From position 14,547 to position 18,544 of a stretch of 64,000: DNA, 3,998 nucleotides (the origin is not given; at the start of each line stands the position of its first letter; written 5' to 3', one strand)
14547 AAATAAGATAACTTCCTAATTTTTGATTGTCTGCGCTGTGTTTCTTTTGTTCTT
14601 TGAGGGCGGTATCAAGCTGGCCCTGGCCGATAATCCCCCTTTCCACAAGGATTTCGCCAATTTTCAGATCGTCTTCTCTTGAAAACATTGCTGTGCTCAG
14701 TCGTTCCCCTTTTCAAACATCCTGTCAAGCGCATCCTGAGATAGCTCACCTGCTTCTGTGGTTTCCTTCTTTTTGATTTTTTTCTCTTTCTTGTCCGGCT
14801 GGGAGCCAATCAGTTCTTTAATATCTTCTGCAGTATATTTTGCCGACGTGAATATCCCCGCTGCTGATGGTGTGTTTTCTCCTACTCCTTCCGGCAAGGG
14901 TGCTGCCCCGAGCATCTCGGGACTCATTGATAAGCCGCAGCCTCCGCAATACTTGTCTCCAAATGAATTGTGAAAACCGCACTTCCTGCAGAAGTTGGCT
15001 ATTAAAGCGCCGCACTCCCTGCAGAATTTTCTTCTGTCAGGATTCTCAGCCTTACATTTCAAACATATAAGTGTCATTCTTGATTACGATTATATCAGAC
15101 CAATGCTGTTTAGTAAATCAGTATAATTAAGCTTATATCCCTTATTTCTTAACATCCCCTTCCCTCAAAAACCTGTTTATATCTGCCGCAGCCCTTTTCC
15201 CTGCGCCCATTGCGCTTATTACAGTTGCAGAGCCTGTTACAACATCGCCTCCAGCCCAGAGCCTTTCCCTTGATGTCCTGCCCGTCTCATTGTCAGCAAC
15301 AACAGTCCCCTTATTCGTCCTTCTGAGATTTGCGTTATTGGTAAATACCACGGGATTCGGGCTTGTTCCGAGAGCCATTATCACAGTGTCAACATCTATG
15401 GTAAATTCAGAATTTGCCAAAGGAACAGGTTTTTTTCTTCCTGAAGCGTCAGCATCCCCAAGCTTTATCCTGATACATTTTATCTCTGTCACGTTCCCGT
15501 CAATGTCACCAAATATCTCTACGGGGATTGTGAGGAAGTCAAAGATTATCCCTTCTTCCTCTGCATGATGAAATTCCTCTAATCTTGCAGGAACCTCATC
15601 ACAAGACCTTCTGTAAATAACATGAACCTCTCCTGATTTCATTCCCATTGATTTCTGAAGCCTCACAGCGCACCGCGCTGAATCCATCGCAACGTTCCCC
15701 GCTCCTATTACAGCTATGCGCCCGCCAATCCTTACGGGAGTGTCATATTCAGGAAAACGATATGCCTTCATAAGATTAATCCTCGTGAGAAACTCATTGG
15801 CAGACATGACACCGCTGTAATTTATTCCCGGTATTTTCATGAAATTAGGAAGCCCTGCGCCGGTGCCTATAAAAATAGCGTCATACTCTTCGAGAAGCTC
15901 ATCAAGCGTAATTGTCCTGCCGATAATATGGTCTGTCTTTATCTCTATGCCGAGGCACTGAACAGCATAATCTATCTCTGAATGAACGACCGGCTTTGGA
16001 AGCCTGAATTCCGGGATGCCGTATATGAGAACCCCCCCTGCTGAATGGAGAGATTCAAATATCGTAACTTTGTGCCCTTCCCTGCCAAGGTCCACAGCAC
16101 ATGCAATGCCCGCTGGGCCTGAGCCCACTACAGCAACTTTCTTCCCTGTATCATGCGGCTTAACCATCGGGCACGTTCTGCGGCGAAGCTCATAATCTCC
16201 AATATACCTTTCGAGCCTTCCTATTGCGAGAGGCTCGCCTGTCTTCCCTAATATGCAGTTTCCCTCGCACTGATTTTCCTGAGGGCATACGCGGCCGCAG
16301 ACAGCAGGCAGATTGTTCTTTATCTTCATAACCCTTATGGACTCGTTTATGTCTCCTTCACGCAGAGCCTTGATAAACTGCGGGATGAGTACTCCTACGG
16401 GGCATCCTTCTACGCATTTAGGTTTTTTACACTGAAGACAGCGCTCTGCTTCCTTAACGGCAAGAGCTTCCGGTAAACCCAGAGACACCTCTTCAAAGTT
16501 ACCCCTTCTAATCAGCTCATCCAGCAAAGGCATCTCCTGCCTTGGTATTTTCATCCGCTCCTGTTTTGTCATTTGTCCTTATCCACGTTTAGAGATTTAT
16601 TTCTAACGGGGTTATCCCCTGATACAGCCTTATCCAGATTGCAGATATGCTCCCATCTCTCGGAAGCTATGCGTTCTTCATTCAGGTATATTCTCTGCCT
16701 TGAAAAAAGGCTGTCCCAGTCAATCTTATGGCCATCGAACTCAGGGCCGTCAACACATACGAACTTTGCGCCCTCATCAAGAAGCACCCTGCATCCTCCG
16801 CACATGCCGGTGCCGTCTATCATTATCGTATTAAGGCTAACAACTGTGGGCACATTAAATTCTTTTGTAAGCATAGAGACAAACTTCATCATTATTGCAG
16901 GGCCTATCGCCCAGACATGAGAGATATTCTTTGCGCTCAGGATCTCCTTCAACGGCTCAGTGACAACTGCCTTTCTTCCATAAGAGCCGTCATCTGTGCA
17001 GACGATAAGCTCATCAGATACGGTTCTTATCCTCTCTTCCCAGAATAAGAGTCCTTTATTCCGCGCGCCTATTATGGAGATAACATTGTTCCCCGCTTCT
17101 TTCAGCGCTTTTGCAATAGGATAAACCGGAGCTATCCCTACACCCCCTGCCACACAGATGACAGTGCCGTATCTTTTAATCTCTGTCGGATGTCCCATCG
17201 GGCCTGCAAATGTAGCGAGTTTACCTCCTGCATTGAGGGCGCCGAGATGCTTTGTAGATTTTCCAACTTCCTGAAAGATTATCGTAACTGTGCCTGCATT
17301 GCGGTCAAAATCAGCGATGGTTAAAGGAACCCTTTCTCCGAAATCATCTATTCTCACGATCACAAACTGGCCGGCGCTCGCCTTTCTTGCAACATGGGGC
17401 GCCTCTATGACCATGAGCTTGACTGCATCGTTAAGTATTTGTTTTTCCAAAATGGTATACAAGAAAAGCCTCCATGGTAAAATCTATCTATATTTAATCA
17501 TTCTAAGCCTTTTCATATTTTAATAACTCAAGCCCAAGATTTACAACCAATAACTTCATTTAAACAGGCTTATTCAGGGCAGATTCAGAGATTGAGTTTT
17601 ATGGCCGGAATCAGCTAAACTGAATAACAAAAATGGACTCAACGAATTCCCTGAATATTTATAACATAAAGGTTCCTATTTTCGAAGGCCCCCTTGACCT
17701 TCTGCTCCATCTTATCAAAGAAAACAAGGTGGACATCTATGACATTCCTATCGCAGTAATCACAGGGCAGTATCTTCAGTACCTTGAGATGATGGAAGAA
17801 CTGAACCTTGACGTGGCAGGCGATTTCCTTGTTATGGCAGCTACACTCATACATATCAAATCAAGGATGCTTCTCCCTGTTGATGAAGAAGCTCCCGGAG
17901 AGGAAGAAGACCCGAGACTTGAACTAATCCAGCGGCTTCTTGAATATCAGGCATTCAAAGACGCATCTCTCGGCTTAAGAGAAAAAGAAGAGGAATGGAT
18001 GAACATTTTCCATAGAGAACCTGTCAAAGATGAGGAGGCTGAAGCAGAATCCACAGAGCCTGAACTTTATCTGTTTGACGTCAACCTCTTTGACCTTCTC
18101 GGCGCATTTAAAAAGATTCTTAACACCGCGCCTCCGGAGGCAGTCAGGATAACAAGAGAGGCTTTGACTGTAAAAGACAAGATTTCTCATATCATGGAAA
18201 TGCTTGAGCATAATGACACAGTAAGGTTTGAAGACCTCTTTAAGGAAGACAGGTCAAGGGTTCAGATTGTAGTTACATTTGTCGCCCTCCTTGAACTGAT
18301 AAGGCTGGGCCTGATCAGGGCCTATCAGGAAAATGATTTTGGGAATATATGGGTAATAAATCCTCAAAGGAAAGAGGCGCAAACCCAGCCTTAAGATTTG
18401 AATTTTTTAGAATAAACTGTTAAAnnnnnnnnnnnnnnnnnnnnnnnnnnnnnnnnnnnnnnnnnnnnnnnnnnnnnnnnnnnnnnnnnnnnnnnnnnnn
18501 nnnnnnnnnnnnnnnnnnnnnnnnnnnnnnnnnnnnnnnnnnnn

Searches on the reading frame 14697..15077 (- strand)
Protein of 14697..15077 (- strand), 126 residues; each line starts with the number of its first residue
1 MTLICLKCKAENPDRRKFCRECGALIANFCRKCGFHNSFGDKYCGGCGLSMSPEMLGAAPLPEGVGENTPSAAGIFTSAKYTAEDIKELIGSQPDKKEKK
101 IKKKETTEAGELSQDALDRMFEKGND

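Call 7: search_protein_families(library=pfam, proteins=[window:14697-15077:-], max_evalue=0.001)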
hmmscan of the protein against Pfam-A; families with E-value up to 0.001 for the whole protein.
window:14697-15077:- (126 aa): 2 families
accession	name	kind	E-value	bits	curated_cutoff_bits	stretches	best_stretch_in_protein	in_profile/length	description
PF12773.13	DZR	-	4.2e-09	36.8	27.3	1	5-48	1-45/45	Double zinc ribbon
PF13240.11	Zn_Ribbon_1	-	5e-07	29.7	25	1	5-24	2-21/23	zinc-ribbon domain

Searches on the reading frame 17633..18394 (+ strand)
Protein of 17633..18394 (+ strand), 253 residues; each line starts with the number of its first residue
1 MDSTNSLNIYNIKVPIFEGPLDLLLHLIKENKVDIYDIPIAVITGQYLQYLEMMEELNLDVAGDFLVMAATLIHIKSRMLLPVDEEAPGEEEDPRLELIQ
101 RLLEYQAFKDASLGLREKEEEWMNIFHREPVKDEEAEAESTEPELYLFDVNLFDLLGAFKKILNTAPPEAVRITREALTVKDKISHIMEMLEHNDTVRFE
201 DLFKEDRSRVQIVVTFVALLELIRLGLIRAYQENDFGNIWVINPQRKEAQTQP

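Call 3: search_protein_families(library=pfam, proteins=[window:17633-18394:+], max_evalue=0.01)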
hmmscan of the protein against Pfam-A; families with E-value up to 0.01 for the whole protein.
window:17633-18394:+ (253 aa): 1 family
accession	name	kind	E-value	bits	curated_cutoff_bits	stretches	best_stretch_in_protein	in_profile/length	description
PF02616.19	SMC_ScpA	-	8e-40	137.7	24.6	1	27-241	1-229/232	Segregation and condensation protein ScpA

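Call 4: search_protein_families(library=ncbifam, proteins=[window:17633-18394:+], max_evalue=0.01)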
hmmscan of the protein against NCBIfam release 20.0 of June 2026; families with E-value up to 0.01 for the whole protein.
window:17633-18394:+ (253 aa): 5 families
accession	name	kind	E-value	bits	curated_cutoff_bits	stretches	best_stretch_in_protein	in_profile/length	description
NF000995.0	PRK00104.1-4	equivalog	2.3e-74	249.9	315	1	9-246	4-248/251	segregation/condensation protein A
NF000994.0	PRK00104.1-3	equivalog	1e-67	228.4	234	1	10-246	4-243/246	segregation/condensation protein A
NF000992.0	PRK00104.1-1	equivalog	2.8e-55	187.5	417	1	10-242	3-241/247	segregation/condensation protein A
NF000993.0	PRK00104.1-2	equivalog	2.2e-48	165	268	1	11-243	2-232/237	segregation/condensation protein A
NF001751.0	PRK00478.1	equivalog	2.8e-17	62.8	436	1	10-241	161-410/505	segregation/condensation protein A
